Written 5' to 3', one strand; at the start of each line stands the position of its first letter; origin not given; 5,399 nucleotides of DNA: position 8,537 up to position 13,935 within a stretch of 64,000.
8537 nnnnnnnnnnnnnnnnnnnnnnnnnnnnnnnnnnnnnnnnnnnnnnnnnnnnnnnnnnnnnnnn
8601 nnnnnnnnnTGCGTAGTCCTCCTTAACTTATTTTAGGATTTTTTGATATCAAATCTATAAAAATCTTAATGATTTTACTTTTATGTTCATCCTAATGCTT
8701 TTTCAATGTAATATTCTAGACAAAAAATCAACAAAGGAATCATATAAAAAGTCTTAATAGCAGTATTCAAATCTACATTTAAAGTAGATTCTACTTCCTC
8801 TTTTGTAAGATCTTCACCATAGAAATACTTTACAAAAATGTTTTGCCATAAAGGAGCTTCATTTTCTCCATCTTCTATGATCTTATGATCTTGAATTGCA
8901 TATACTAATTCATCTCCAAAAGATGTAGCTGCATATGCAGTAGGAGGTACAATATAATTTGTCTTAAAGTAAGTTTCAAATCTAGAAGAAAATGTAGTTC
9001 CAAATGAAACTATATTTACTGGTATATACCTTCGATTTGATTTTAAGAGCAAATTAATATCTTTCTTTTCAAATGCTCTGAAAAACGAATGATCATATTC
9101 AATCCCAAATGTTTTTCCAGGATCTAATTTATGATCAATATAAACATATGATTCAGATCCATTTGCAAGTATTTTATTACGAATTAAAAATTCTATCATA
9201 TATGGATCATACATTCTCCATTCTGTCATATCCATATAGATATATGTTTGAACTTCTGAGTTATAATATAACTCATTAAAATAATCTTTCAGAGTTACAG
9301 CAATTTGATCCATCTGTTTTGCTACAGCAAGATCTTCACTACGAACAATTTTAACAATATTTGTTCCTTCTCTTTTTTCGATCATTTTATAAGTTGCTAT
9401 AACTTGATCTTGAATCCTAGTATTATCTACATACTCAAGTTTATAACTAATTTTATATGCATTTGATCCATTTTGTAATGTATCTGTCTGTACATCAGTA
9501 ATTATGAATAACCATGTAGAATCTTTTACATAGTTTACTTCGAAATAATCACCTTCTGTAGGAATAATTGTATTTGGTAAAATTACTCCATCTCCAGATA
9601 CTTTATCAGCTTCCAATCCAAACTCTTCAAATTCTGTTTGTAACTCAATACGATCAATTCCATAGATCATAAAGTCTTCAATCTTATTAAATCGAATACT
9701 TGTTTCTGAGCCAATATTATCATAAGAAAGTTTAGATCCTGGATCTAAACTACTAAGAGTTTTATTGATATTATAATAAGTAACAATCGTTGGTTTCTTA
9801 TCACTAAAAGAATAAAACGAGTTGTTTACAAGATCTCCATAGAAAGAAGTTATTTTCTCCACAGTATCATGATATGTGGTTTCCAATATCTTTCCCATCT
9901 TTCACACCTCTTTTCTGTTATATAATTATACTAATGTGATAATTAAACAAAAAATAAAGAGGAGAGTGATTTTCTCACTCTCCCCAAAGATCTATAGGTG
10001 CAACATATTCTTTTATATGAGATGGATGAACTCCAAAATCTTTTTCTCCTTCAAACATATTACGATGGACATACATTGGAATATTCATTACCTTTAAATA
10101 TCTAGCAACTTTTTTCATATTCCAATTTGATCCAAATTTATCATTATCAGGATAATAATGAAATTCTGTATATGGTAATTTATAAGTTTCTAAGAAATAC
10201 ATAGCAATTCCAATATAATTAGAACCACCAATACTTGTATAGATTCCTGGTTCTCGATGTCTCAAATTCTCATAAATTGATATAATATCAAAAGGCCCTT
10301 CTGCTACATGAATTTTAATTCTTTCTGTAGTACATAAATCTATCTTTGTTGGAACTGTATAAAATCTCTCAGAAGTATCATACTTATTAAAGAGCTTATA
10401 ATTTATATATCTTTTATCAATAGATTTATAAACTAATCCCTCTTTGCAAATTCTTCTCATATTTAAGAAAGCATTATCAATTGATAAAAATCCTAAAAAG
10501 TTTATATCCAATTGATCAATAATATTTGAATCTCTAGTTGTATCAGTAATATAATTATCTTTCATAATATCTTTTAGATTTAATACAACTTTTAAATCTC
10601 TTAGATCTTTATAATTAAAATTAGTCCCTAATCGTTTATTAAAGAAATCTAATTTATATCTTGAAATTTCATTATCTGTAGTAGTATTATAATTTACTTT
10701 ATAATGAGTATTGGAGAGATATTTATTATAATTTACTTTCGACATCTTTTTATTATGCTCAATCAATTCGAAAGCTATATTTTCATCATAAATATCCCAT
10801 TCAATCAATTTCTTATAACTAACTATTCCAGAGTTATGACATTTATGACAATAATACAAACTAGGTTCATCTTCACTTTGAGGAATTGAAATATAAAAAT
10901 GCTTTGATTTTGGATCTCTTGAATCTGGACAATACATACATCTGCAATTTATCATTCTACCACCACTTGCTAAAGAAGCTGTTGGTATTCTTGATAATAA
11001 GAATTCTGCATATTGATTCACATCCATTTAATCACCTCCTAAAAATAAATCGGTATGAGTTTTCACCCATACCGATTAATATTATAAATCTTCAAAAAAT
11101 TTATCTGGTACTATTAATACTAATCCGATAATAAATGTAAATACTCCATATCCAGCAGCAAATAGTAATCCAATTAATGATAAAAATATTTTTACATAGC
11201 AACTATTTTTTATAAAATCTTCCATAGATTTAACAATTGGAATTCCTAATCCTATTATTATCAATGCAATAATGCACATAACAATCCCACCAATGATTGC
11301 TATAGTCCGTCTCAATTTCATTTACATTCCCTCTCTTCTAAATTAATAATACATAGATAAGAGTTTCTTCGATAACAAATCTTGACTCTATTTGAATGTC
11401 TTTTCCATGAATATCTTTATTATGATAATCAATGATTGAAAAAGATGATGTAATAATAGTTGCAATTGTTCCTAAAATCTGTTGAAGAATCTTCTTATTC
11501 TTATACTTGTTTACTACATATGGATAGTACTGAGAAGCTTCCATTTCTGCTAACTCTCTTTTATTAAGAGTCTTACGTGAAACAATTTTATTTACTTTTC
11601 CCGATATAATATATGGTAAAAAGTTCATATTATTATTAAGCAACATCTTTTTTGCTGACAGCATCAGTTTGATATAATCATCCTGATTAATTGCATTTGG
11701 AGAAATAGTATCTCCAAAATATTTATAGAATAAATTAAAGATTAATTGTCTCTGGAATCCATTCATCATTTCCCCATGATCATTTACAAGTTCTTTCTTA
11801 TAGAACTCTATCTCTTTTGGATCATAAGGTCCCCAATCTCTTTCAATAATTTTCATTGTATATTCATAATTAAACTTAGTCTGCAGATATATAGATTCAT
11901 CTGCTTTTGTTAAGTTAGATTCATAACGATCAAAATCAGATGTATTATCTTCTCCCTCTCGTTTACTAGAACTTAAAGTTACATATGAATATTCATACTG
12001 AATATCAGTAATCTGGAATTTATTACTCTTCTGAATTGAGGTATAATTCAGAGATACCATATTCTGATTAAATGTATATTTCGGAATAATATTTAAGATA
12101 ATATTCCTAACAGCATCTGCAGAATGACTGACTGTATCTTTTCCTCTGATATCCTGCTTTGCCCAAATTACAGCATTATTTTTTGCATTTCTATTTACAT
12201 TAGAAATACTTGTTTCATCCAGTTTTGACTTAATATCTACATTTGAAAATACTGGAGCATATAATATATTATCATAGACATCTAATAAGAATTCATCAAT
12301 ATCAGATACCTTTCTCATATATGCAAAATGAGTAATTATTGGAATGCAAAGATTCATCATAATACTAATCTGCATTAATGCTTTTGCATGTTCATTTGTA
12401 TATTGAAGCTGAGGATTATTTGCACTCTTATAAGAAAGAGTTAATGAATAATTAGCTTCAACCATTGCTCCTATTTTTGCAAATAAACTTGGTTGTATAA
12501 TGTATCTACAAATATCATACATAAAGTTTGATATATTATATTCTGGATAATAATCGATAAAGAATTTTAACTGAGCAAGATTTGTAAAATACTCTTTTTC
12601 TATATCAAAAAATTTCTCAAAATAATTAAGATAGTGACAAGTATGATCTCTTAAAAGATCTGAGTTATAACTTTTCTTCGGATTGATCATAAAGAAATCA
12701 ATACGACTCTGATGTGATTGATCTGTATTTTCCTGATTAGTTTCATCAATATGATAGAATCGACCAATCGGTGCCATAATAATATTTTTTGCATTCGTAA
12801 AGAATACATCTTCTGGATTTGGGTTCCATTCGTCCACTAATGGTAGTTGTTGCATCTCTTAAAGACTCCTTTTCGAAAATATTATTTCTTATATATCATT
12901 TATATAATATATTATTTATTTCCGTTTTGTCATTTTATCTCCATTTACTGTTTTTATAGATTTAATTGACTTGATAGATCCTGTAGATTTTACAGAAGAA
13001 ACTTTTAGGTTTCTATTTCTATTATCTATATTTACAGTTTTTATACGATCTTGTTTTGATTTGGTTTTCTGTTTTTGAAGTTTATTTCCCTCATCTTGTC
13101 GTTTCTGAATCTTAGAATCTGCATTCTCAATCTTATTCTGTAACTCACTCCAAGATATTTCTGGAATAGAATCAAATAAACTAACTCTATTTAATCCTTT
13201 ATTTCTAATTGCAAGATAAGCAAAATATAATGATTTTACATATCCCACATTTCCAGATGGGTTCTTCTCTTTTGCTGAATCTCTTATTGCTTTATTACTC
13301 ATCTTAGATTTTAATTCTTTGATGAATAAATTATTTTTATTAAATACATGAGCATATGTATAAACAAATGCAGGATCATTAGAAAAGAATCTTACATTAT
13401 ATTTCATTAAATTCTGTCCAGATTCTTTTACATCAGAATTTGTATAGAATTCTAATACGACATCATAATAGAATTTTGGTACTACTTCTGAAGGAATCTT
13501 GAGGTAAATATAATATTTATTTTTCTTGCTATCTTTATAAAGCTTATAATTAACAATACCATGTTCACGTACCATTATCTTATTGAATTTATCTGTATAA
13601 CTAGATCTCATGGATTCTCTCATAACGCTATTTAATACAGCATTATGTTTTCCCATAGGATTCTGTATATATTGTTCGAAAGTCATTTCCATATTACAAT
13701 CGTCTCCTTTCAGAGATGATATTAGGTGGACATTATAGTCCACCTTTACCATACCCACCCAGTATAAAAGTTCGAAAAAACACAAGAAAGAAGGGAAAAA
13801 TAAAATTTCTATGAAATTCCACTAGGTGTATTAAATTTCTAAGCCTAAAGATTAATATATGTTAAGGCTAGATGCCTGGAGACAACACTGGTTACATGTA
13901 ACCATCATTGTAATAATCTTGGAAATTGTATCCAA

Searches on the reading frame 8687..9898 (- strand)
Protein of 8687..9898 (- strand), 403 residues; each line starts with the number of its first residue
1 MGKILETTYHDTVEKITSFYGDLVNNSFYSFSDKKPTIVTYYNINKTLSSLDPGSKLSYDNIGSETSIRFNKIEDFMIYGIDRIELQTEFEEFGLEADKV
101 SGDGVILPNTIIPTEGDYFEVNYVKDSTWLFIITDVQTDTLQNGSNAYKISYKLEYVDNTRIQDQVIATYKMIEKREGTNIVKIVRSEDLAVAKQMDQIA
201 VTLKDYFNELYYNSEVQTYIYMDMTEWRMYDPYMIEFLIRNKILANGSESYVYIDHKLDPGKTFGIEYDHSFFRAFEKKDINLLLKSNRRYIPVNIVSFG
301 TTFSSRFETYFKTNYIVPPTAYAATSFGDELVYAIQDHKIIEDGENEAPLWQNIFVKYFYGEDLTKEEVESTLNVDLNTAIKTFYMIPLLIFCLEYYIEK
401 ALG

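Call 10: search_protein_families(library=phrogs, proteins=[window:8687-9898:-], max_evalue=0.001)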
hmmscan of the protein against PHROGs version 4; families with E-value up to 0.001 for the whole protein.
window:8687-9898:- (403 aa): 1 family
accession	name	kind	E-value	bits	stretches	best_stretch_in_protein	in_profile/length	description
phrog_3013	-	head and packaging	4.2e-21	76.4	1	28-374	41-380/426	virion structural protein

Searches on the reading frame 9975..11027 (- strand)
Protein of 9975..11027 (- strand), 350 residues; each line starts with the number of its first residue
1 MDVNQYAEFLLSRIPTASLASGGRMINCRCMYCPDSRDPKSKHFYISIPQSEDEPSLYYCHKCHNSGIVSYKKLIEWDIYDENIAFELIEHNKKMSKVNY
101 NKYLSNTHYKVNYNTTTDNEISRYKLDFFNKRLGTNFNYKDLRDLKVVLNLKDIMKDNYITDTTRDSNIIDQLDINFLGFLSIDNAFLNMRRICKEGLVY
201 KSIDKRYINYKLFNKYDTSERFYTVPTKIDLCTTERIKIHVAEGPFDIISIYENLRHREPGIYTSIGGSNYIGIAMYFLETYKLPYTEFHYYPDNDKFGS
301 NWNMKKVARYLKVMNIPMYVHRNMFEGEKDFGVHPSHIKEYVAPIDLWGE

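Call 10: search_protein_families(library=phrogs, proteins=[window:9975-11027:-], max_evalue=0.001)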
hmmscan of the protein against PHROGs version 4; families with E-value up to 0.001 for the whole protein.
window:9975-11027:- (350 aa): 1 family
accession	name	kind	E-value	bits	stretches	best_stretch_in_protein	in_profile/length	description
phrog_19847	-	DNA, RNA and nucleotide metabolism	4.7e-41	142.2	1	5-340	5-340/346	DNA primase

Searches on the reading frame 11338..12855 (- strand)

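Call 10: search_protein_families(library=phrogs, proteins=[window:11338-12855:-], max_evalue=0.001)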
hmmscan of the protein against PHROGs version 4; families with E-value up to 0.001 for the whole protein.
window:11338-12855:- (505 aa): 1 family
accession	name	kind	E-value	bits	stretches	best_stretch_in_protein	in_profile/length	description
phrog_25005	-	DNA, RNA and nucleotide metabolism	3.8e-16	60.1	1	48-504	29-463/464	RNA polymerase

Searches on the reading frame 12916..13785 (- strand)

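Call 10: search_protein_families(library=phrogs, proteins=[window:12916-13785:-], max_evalue=0.001)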
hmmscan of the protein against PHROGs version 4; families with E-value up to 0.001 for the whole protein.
window:12916-13785:- (289 aa): 1 family
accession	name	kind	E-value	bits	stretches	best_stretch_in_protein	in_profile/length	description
phrog_20045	-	unknown function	1.8e-44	153.4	1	33-288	3-256/274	-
